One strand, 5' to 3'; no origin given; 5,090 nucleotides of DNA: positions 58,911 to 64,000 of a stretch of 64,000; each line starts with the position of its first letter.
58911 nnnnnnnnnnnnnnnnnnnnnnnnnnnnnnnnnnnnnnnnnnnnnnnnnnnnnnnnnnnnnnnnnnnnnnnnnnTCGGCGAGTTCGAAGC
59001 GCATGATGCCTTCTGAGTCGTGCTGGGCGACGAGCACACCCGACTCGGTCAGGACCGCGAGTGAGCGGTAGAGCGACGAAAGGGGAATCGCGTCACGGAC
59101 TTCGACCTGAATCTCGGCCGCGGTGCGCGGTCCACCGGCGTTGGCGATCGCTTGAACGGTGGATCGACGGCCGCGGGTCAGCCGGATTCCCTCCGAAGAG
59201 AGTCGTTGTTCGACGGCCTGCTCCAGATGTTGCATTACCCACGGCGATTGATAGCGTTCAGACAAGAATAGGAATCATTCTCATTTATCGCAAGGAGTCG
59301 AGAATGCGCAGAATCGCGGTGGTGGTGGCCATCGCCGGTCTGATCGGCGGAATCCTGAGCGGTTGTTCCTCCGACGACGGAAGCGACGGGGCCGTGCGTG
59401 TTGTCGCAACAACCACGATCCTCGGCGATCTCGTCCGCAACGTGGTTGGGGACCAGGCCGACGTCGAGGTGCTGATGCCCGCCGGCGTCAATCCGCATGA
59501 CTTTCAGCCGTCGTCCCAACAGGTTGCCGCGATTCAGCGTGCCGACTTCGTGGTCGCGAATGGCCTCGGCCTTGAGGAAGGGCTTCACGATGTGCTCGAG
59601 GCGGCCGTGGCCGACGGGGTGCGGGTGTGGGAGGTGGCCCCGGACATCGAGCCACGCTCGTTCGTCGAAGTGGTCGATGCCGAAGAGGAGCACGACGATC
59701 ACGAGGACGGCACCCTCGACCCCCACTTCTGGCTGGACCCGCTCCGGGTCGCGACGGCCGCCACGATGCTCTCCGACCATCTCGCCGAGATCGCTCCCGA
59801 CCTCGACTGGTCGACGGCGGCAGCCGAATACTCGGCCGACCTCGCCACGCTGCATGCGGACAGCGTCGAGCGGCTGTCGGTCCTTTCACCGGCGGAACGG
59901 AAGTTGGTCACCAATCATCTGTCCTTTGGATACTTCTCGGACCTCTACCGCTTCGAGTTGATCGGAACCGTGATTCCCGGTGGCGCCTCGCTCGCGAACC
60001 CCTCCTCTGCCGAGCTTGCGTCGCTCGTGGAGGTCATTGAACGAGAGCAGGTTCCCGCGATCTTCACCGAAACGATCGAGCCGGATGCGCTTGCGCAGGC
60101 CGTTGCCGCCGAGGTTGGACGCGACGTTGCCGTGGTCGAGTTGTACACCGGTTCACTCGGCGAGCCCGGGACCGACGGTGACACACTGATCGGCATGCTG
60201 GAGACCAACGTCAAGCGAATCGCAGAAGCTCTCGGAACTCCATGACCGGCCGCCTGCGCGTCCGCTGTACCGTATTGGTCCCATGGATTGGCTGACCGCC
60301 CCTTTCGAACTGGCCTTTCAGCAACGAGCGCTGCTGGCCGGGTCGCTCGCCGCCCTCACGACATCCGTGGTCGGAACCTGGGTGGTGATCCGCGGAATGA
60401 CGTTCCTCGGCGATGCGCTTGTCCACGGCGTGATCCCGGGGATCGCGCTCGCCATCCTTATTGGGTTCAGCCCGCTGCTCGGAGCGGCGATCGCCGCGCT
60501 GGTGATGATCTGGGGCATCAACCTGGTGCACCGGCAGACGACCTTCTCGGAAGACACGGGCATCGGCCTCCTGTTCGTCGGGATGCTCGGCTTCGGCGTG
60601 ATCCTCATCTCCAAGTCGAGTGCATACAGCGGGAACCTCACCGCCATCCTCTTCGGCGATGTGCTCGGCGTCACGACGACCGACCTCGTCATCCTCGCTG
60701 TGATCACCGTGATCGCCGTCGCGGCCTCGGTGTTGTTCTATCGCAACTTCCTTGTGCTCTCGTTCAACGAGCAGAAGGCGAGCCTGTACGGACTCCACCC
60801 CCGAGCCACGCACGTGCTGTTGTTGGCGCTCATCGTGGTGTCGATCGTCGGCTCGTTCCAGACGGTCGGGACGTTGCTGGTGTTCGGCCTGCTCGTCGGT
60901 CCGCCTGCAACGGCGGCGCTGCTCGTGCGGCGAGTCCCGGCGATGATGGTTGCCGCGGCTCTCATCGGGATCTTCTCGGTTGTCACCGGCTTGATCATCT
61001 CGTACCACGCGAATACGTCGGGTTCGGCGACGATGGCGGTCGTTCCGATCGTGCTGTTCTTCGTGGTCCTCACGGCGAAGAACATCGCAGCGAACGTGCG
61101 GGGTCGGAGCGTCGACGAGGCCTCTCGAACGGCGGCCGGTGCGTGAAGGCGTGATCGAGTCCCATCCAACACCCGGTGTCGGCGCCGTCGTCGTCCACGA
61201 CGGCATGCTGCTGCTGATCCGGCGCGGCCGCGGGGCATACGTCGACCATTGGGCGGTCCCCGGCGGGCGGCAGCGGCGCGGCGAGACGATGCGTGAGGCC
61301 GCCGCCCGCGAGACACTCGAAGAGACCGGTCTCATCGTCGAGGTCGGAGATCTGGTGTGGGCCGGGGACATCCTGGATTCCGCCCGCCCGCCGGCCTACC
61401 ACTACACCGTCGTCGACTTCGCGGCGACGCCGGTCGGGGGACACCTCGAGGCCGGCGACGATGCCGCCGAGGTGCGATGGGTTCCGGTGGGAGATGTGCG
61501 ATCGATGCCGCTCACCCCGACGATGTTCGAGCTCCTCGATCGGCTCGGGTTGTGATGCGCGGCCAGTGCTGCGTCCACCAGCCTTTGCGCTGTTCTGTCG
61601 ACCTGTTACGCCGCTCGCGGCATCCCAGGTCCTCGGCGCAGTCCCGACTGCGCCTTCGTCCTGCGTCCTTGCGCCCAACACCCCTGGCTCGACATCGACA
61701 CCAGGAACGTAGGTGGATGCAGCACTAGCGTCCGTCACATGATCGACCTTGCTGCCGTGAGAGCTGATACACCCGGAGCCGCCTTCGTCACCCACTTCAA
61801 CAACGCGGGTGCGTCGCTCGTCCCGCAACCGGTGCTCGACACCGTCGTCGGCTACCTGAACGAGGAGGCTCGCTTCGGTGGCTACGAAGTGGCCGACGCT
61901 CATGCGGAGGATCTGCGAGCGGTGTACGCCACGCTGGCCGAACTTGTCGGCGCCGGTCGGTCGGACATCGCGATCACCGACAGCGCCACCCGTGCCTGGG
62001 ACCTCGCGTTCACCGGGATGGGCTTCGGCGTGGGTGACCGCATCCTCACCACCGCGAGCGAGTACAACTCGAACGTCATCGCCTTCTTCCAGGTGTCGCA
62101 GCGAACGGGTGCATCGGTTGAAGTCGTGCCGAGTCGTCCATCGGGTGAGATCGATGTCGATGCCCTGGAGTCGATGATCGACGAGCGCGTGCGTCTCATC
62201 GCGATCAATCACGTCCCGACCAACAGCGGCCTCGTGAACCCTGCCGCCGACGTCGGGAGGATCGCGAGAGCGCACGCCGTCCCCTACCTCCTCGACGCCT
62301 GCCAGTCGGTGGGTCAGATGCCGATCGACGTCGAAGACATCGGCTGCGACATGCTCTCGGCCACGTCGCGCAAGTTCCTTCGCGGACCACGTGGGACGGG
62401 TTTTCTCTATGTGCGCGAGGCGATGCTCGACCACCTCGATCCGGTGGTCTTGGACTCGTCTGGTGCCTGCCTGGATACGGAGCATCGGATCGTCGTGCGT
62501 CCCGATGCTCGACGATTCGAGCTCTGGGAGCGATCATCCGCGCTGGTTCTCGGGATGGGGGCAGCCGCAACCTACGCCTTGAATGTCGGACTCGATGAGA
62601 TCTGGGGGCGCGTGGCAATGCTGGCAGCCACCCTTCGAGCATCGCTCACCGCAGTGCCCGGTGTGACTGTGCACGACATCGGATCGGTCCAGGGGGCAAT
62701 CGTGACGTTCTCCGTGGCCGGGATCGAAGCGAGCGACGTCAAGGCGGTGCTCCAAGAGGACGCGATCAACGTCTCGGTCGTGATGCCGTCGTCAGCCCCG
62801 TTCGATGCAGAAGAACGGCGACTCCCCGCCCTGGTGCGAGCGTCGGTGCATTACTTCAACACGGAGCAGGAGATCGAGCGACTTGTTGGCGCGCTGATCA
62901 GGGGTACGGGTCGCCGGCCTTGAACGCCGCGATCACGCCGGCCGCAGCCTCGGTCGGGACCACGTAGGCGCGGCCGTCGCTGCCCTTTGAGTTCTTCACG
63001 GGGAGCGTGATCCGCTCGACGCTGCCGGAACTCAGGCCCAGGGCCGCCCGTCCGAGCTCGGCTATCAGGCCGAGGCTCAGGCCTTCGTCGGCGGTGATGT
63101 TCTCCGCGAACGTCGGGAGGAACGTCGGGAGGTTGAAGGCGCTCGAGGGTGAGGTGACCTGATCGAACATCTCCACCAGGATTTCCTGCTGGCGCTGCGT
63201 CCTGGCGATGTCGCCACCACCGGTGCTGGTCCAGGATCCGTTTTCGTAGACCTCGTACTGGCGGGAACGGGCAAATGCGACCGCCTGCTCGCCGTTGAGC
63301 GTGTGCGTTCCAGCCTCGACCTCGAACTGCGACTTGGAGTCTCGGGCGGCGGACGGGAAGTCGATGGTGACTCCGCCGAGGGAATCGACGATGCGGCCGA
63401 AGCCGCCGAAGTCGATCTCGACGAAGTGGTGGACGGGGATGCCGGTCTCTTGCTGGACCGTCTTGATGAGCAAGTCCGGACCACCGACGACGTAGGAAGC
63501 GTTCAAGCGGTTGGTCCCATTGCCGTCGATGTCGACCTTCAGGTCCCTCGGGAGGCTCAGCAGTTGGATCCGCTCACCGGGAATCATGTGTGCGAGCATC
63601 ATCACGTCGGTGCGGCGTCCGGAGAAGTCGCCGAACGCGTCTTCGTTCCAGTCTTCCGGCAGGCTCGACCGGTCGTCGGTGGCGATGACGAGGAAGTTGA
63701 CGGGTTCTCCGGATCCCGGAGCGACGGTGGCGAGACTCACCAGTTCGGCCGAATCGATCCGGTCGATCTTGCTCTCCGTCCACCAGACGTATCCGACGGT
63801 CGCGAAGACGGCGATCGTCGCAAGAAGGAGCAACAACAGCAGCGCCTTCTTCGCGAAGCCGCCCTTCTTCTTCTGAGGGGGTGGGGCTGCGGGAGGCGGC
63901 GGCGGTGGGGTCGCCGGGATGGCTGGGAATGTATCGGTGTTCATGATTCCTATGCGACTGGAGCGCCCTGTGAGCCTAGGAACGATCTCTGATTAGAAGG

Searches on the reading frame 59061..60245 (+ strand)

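Call 79: search_protein_families(library=pfam, max_evalue=0.00001, proteins=[window:59061-60245:+])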
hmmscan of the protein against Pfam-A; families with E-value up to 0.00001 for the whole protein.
window:59061-60245:+ (394 aa): 1 family
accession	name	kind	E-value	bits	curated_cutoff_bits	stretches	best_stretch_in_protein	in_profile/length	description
PF01297.22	ZnuA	-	1.2e-66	225.4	29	1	114-390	1-263/263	Zinc-uptake complex component A periplasmic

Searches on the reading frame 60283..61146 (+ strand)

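Call 79: search_protein_families(library=pfam, max_evalue=0.00001, proteins=[window:60283-61146:+])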
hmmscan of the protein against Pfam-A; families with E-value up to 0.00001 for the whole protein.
window:60283-61146:+ (287 aa): 2 families
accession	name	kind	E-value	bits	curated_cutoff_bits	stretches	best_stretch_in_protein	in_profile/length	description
PF00950.22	ABC-3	-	3.4e-62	210.7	20.1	1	11-264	3-256/258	ABC 3 transport family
PF01032.23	FecCD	-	2.1e-06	27.5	26.5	1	60-253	102-295/311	FecCD transport family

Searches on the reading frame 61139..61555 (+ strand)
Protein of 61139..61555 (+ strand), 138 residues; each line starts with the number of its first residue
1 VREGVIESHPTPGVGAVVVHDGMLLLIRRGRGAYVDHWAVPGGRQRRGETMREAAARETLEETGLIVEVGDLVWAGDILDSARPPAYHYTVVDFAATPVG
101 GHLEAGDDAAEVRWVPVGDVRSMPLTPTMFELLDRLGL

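Call 79: search_protein_families(library=pfam, max_evalue=0.00001, proteins=[window:61139-61555:+])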
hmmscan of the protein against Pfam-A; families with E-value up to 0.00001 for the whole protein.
window:61139-61555:+ (138 aa): 1 family
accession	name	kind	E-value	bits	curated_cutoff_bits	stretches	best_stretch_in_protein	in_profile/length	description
PF00293.34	NUDIX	-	1.2e-18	67.9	21.1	1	10-135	2-133/134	NUDIX domain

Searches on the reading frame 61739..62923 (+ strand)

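Call 79: search_protein_families(library=pfam, max_evalue=0.00001, proteins=[window:61739-62923:+])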
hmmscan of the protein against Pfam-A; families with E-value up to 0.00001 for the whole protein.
window:61739-62923:+ (394 aa): 2 families
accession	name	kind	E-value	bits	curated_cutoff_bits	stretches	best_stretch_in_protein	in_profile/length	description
PF00266.25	Aminotran_5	-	2.9e-62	211.2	21.5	1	20-382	3-371/371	Aminotransferase class-V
PF01041.23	DegT_DnrJ_EryC1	-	3.9e-08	33.3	19.8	1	66-193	33-152/360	DegT/DnrJ/EryC1/StrS aminotransferase family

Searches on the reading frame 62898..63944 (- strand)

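Call 79: search_protein_families(library=pfam, max_evalue=0.00001, proteins=[window:62898-63944:-])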
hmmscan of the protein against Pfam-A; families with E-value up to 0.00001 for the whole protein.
window:62898-63944:- (348 aa): 1 family
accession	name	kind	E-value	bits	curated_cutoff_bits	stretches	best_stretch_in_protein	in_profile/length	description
PF03816.19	LytR_cpsA_psr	-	3e-37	128.5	24.6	1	111-264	1-149/150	LytR_cpsA_psr family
